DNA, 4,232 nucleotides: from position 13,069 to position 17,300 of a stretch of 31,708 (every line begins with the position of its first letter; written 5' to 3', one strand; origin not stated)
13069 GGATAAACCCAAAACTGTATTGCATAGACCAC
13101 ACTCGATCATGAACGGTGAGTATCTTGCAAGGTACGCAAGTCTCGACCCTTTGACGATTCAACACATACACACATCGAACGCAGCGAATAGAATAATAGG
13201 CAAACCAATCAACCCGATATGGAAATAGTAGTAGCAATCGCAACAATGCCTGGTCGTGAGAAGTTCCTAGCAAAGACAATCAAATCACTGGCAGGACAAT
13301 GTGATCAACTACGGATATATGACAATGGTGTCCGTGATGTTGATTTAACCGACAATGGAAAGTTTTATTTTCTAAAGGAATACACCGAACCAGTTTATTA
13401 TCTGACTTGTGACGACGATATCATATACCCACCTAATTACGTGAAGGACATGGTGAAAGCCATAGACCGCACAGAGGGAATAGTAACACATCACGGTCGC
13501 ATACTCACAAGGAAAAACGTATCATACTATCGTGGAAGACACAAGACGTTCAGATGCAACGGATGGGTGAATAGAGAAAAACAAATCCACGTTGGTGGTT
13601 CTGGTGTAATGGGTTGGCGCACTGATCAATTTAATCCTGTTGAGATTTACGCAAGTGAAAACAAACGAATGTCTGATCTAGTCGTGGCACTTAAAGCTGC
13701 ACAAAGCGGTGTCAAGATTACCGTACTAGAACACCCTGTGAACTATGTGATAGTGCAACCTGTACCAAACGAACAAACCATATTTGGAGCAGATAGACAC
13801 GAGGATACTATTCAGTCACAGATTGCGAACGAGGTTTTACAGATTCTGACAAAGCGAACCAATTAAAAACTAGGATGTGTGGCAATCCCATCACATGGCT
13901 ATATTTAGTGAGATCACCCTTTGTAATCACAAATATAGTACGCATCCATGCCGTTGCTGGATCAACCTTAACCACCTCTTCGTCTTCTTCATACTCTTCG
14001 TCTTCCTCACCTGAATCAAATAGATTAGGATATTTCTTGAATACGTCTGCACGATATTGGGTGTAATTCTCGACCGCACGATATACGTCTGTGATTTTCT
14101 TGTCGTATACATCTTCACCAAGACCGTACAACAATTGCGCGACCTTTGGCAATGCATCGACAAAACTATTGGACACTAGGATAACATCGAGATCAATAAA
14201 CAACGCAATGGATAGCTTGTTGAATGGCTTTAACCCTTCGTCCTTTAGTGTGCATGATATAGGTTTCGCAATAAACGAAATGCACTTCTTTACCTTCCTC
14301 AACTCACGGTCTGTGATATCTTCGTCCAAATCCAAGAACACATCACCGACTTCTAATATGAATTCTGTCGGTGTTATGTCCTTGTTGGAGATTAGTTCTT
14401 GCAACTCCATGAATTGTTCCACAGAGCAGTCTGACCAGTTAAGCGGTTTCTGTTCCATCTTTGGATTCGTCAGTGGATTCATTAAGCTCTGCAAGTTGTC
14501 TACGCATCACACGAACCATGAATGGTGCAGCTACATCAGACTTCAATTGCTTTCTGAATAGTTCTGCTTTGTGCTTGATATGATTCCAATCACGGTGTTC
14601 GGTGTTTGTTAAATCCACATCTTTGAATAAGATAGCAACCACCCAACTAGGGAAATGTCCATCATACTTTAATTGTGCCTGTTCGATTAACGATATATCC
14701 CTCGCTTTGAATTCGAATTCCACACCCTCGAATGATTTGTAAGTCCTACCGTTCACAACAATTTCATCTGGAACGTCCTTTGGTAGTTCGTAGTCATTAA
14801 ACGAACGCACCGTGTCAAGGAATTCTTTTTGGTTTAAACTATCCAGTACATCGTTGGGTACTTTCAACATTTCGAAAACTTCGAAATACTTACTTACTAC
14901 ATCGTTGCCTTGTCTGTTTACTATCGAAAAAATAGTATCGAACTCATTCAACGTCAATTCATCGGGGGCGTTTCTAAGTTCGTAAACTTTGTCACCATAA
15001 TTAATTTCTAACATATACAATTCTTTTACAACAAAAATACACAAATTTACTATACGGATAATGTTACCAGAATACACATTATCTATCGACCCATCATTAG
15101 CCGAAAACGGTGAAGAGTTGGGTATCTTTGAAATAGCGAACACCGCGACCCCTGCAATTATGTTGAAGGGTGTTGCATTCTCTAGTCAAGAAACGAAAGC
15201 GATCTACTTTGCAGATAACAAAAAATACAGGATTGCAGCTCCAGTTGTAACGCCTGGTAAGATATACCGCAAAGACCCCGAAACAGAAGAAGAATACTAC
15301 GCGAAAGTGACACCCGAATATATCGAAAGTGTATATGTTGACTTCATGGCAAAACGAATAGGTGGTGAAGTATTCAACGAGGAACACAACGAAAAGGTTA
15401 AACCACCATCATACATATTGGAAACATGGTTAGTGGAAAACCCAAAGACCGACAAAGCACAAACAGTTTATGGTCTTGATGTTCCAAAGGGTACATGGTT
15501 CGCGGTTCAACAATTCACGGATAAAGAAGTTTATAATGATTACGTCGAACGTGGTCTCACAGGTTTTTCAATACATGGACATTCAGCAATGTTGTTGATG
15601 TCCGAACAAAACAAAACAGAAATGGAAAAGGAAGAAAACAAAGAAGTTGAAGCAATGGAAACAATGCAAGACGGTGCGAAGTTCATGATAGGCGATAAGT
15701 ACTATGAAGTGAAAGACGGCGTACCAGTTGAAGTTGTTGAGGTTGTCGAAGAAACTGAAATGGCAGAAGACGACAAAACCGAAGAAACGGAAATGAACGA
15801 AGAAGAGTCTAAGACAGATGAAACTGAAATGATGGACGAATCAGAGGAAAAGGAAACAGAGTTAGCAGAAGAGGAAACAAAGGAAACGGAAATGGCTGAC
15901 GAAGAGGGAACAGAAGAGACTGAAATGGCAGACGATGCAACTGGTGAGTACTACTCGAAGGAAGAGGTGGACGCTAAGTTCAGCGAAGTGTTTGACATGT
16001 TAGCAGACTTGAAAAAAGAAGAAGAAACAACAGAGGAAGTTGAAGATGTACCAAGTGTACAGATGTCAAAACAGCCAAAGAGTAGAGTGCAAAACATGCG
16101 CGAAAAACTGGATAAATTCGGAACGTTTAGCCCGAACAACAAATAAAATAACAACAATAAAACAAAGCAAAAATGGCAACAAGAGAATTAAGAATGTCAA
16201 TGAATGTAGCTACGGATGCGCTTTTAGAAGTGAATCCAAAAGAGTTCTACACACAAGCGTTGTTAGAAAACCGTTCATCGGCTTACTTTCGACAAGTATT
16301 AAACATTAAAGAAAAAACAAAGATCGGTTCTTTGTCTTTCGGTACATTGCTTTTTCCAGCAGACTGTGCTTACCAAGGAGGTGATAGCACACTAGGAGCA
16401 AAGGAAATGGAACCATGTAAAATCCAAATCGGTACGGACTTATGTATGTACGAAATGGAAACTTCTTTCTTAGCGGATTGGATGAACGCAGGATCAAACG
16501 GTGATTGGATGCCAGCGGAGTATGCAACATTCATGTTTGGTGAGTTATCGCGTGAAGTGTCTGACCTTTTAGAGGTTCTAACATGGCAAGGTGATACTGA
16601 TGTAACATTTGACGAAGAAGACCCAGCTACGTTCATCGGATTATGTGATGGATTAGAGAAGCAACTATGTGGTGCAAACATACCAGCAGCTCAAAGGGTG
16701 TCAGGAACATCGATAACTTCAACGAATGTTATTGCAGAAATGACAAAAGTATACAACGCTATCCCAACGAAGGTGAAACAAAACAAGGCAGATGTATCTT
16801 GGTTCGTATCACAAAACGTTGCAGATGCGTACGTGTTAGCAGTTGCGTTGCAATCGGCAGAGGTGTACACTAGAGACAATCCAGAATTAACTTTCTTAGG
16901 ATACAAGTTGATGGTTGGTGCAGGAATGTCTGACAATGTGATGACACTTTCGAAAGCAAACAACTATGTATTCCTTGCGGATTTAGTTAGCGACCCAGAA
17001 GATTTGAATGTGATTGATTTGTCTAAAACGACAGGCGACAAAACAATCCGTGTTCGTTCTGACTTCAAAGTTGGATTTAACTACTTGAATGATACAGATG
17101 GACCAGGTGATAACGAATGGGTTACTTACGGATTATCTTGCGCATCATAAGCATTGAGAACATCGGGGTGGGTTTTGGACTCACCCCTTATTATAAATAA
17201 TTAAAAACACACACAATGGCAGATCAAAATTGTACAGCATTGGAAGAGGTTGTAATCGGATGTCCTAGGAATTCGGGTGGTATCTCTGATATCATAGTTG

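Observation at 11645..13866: Secreted protein plus three glycosyltransferases between the tail and head modules of a phage with no visible lysogeny genes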

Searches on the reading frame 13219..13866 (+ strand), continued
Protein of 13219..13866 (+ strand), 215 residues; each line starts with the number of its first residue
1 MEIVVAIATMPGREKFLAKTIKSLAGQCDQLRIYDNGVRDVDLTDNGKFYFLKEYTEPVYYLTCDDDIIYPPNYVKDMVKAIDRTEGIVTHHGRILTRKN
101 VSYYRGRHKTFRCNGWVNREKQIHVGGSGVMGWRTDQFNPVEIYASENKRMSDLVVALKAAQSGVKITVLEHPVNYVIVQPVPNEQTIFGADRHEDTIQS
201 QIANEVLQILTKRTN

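Call 62: search_protein_families(library=pfam, alignment_id=A5, max_evalue=0.05)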
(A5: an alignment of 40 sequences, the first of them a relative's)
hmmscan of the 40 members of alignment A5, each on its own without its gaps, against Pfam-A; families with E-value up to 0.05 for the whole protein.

A. member 1, L049:1526-2092:+ (189 aa): 0 families

B. families by the number of members that match (of 40 scanned): 44 families (the first 25 are shown)
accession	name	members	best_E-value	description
PF04404.17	ERF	2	2.4e-31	ERF superfamily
PF00132.30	Hexapep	2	2.2e-24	Bacterial transferase hexapeptide (six repeats)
PF25084.1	LbH_EIF2B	2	7.1e-13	EIF2B subunit epsilon LbH domain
PF09588.16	YqaJ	2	6.1e-09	YqaJ-like viral recombinase domain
PF07498.18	Rho_N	2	3e-06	Rho termination factor, N-terminal domain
PF13489.12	Methyltransf_23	2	1.8e-05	Methyltransferase domain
PF08242.18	Methyltransf_12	2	1.8e-05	Methyltransferase domain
PF13847.12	Methyltransf_31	2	0.00012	Methyltransferase domain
PF08241.18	Methyltransf_11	2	0.0011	Methyltransferase domain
PF01555.25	N6_N4_Mtase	1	6.1e-17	DNA methylase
PF25087.1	GMPPB_C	1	9.2e-09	GMPPB C-terminal domain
PF02195.25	ParB_N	1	1.4e-08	ParB N-terminal domain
PF14602.12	Hexapep_2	1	4e-08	Hexapeptide repeat of succinyl-transferase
PF04545.22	Sigma70_r4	1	5.2e-08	Sigma-70, region 4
PF24894.1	Hexapep_GlmU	1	1.5e-07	GlmU-like, C-terminal hexapeptide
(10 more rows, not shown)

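Call 87: fold_search(model_id=the predicted structure, library=viral)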
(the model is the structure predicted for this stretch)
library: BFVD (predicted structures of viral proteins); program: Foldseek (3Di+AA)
matches with E <= 10: 698; with E <= 0.001: 161
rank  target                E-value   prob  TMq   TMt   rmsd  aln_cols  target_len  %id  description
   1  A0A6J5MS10            1.9e-29  1.00  0.92  0.48   1.3       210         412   40  Glycosyltransferase 2-like [uncultured Caudovirales phage]
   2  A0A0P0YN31            8.1e-09  1.00  0.68  0.60   5.4       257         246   17  (no name in the UniProt tables at hand)
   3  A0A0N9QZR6            9.2e-09  1.00  0.68  0.59   5.2       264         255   13  Uncharacterized protein [Chrysochromulina ericina virus CeV-01B]
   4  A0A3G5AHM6            1.3e-08  1.00  0.73  0.52   5.0       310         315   14  Uncharacterized protein [Sylvanvirus sp.]
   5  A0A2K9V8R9            1.7e-08  1.00  0.67  0.35   5.8       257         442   17  Glycosyltransferase sugar-binding protein [Bandra megavirus]
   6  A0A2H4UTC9            3.9e-08  1.00  0.68  0.23   5.1       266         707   14  Glycosyltransferase [Bodo saltans virus]
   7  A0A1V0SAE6            4.7e-08  1.00  0.63  0.17   5.5       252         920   16  Glycosyltransferases group 1 [Catovirus CTV1]
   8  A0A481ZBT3            5.4e-08  1.00  0.71  0.56   4.6       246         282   16  Glycosyltransferase [Pithovirus LCPAC403]
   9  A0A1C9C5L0            8.4e-08  1.00  0.69  0.32   5.2       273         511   14  Uncharacterized protein [Heterosigma akashiwo virus 01]
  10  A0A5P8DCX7            8.4e-08  1.00  0.65  0.39   5.4       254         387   15  Glycosyltransferase [Gordonia phage Mcklovin]
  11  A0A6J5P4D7            1.0e-07  1.00  0.61  0.45   7.7       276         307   10  Uncharacterized protein [uncultured Caudovirales phage]
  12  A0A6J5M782            1.7e-07  1.00  0.55  0.54   6.4       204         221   10  Glycosyltransferase 2-like domain-containing protein [uncultured Caudovirales phage]
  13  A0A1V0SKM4            3.4e-07  1.00  0.52  0.51   5.6       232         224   13  Glycosyltransferase [Klosneuvirus KNV1]
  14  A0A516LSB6            3.6e-07  1.00  0.50  0.46   7.7       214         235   16  (no name in the UniProt tables at hand)
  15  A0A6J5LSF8            3.8e-07  1.00  0.58  0.49   7.2       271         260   14  Glycosyltransferase 2-like [uncultured Caudovirales phage]
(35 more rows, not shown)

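Call 89: search_protein_families(library=ncbifam, proteins=[window:13219-13866:+, L073:7966-8871:+, L071:5090-5617:+, L062:10615-11049:+], max_evalue=0.01)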
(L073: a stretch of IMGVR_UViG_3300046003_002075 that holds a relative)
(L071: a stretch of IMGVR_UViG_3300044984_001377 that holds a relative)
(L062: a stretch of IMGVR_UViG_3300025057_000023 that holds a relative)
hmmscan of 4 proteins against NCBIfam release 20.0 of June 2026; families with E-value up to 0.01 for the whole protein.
window:13219-13866:+ (215 aa): 0 families

L073:7966-8871:+ (302 aa): 2 families
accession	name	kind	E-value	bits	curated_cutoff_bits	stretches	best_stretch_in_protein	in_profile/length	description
NF053513.1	Gtran_IagA_BgsA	equivalog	2.4e-05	23.5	460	1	51-117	31-99/333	LTA glycolipid anchor biosynthesis glycosyltransferase, IagA/BgsA family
TIGR02379.1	ECA_wecE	subfamily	0.0087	14.8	434.85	0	13-91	263-342/376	dTDP-4-amino-4,6-dideoxy-D-glucose transaminase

L071:5090-5617:+ (176 aa): 0 families

L062:10615-11049:+ (145 aa): 41 families (the best 25 are shown)
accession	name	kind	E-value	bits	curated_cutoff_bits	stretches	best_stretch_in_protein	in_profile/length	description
TIGR02937.1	sigma70-ECF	superfamily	1.2e-13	51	42.9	1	4-145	7-162/165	sigma-70 family RNA polymerase sigma factor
TIGR02985.1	Sig70_bacteroi1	subfamily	9.9e-11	42.1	126.4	1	14-145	19-159/162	RNA polymerase sigma-70 factor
TIGR02959.1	SigZ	equivalog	9.3e-09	35.3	168.65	1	17-145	16-145/170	RNA polymerase sigma factor SigZ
NF004113.0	PRK05602.1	equivalog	6e-08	32.5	208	1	12-97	61-142/211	RNA polymerase sigma factor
NF007216.0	PRK09638.1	equivalog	1.9e-07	31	194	1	16-145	38-171/180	RNA polymerase sigma factor SigY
NF009166.1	PRK12513.1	equivalog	2.3e-07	30.7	206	1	7-145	35-183/193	RNA polymerase sigma factor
NF007227.0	PRK09645.1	subfamily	9.7e-07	28.8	202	1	16-88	33-108/177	sigma-70 family RNA polymerase sigma factor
NF007215.0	PRK09637.1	equivalog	1.1e-06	28.8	212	1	17-145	22-151/181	RNA polymerase sigma factor SigZ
NF058625.1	sigma_PG0214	equivalog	1.3e-06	28.2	130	1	16-145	24-158/170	GFO_1088 family ECF-type sigma factor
NF007223.0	PRK09641.1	equivalog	2.3e-06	27.6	209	1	16-83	38-104/187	RNA polymerase sigma factor SigW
NF009164.0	PRK12511.1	equivalog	7.3e-06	25.6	185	1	15-81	23-88/182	RNA polymerase sigma factor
TIGR02950.1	SigM_subfam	subfamily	1.2e-05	25.2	147.95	1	19-103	23-106/159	RNA polymerase sigma factor, SigM family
TIGR02952.1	Sig70_famx2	equivalog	1.8e-05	24.7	206.45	1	16-102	31-117/170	ECF subfamily RNA polymerase sigma factor, BldN family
TIGR02989.1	Sig-70_gvs1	subfamily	5.6e-05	23.1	124.55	1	16-144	21-154/158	RNA polymerase sigma-70 factor, Rhodopirellula/Verrucomicrobium family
NF009179.0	PRK12527.1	equivalog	6.6e-05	23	162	1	19-144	18-149/159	RNA polymerase sigma factor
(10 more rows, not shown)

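Call 104: search_protein_families(library=pfam, alignment_id=A7, max_evalue=0.0001)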
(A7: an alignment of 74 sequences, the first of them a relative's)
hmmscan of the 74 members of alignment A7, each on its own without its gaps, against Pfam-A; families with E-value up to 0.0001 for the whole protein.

A. member 1, L071:4185-5090:+ (302 aa): 1 family
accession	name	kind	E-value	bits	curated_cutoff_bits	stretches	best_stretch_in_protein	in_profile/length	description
PF13524.12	Glyco_trans_1_2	-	4.4e-06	27.2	25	0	189-298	36-143/144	Glycosyl transferase-like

B. families by the number of members that match (of 74 scanned): 41 families (the first 25 are shown)
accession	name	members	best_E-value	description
PF03237.21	Terminase_6N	3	1.7e-16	Terminase large subunit, T4likevirus-type, N-terminal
PF03837.19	RecT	2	1.5e-45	RecT family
PF04466.19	Terminase_3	2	4.6e-33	Phage terminase large subunit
PF00271.37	Helicase_C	2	1.6e-10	Helicase conserved C-terminal domain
PF04851.21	ResIII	2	7.5e-10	Type III restriction enzyme, res subunit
PF00149.33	Metallophos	2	3.3e-09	Calcineurin-like phosphoesterase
PF06940.17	DUF1287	1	5.1e-61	Domain of unknown function (DUF1287)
PF25680.1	Mom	1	3.9e-55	Mom protein family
PF00145.23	DNA_methylase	1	1.5e-45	C-5 cytosine-specific DNA methylase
PF11922.13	DUF3440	1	1.5e-38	Domain of unknown function (DUF3440)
PF13479.12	AAA_24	1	3.2e-25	AAA domain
PF00535.33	Glycos_transf_2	1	6.1e-23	Glycosyl transferase family 2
PF17288.8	Terminase_3C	1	3.4e-22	Terminase RNAseH like domain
PF00132.30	Hexapep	1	2.3e-18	Bacterial transferase hexapeptide (six repeats)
PF07728.20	AAA_5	1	1.6e-17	AAA domain (dynein-related subfamily)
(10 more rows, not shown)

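Call 109: search_solved_structures(query=L064:8095-9219:+, max_evalue=1)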
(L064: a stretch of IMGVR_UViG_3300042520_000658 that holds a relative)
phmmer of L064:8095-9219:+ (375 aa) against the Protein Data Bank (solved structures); distinct sequences matched with E-value up to 1: 1.
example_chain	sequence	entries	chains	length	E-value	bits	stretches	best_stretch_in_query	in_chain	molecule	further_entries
3obe_A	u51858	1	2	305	0.86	12.1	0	133-247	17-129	Sugar phosphate isomerase/epimerase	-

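Call 112: search_solved_structures(query=L019:6931-7557:+, max_evalue=1)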
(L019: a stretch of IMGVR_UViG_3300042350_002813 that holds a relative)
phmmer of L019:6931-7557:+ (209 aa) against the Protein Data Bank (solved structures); distinct sequences matched with E-value up to 1: 3.
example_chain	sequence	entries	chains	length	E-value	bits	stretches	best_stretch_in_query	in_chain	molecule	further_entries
9cm5_B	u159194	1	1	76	0.34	14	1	44-69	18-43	De Novo Minibinder fzd48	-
6dk4_A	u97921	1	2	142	0.37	13.9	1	66-132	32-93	Ferric uptake regulation protein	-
7aih_Ab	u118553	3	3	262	0.79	12.8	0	72-150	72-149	L51_S25_CI-B8 domain-containing protein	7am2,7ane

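Call 113: search_solved_structures(query=L064:5551-6147:+, max_evalue=1)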
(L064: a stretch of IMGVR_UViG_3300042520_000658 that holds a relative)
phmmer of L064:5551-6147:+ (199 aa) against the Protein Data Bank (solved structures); distinct sequences matched with E-value up to 1: 2.
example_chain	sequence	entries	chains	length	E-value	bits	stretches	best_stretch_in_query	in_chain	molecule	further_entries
9crz_A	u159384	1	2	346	0.004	20.1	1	5-97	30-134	Putative glycosyltransferase R655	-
1pdu_A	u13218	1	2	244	0.62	12.9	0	72-114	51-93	nuclear hormone receptor HR38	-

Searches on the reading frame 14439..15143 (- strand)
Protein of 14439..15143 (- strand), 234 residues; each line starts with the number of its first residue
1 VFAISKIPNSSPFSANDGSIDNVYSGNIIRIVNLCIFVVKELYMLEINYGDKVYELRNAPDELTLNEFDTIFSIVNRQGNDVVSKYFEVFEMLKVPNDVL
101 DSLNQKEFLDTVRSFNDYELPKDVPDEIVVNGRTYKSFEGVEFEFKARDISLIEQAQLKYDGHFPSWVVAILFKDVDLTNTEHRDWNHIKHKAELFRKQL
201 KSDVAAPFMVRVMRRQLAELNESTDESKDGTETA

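Call 4: search_protein_families(library=pfam, proteins=[window:14439-15143:-], max_evalue=0.1)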
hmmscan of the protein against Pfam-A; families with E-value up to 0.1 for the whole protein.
window:14439-15143:- (234 aa): 0 families

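Call 6: search_protein_families(library=phrogs, proteins=[window:14439-15143:-], max_evalue=0.01)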
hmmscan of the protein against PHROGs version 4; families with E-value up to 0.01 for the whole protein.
window:14439-15143:- (234 aa): 0 families

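Call 89: search_protein_families(library=ncbifam, proteins=[window:14439-15143:-], max_evalue=0.01)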
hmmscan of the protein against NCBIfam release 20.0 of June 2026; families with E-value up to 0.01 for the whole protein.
window:14439-15143:- (234 aa): 0 families

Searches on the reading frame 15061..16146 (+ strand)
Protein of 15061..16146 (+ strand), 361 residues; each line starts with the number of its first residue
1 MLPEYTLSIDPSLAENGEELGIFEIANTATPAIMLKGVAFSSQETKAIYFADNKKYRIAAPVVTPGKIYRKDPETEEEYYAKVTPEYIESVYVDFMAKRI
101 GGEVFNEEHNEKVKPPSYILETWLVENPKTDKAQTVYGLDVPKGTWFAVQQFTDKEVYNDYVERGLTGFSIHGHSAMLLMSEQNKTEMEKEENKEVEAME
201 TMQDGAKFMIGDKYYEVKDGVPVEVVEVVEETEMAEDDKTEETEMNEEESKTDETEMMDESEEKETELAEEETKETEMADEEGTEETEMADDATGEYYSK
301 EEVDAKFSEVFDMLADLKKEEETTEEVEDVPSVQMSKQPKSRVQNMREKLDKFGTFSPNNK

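Call 7: search_protein_families(library=phrogs, proteins=[window:15061-16146:+], max_evalue=0.01)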
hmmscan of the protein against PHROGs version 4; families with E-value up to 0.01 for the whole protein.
window:15061-16146:+ (361 aa): 2 families
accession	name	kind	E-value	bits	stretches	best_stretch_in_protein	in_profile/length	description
phrog_24921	-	unknown function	3.1e-13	50.5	1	5-321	4-297/349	-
phrog_1530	-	other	4.5e-08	33.8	1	83-198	266-367/379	DNA methyltransferase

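Call 16: search_protein_families(library=pfam, proteins=[window:15061-16146:+], max_evalue=0.01)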
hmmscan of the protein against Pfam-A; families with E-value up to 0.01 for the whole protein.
window:15061-16146:+ (361 aa): 1 family
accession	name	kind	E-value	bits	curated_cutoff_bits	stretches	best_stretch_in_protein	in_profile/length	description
PF14550.11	Peptidase_S78_2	-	2.5e-09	37.7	24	1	51-175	8-122/126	Putative phage serine protease XkdF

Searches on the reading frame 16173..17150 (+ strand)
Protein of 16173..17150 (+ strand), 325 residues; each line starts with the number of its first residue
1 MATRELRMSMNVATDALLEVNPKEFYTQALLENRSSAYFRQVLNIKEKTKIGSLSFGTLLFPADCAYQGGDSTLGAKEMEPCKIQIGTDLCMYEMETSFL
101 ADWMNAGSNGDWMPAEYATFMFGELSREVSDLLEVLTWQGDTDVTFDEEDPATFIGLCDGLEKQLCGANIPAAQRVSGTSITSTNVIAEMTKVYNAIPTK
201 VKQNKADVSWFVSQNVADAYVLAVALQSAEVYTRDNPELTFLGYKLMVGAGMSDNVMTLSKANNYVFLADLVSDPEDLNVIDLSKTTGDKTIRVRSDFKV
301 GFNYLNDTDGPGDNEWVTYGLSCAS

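Call 7: search_protein_families(library=phrogs, proteins=[window:16173-17150:+], max_evalue=0.01)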
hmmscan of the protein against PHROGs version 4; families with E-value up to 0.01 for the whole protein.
window:16173-17150:+ (325 aa): 2 families
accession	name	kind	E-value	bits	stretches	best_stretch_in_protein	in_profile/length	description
phrog_11320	-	unknown function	3.8e-13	50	1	70-304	70-295/324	-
phrog_1623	-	head and packaging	1.7e-08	35.1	1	130-268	131-261/305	virion structural protein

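Call 16: search_protein_families(library=pfam, proteins=[window:16173-17150:+], max_evalue=0.01)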
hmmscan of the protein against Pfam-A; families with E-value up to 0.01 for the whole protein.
window:16173-17150:+ (325 aa): 0 families

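Call 47: search_dna_similar(query=window:16173-17150:+, collection=phages, mode=protein, max_rows=15, max_evalue=0.001)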
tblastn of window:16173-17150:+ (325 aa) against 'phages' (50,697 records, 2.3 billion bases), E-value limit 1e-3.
No match.
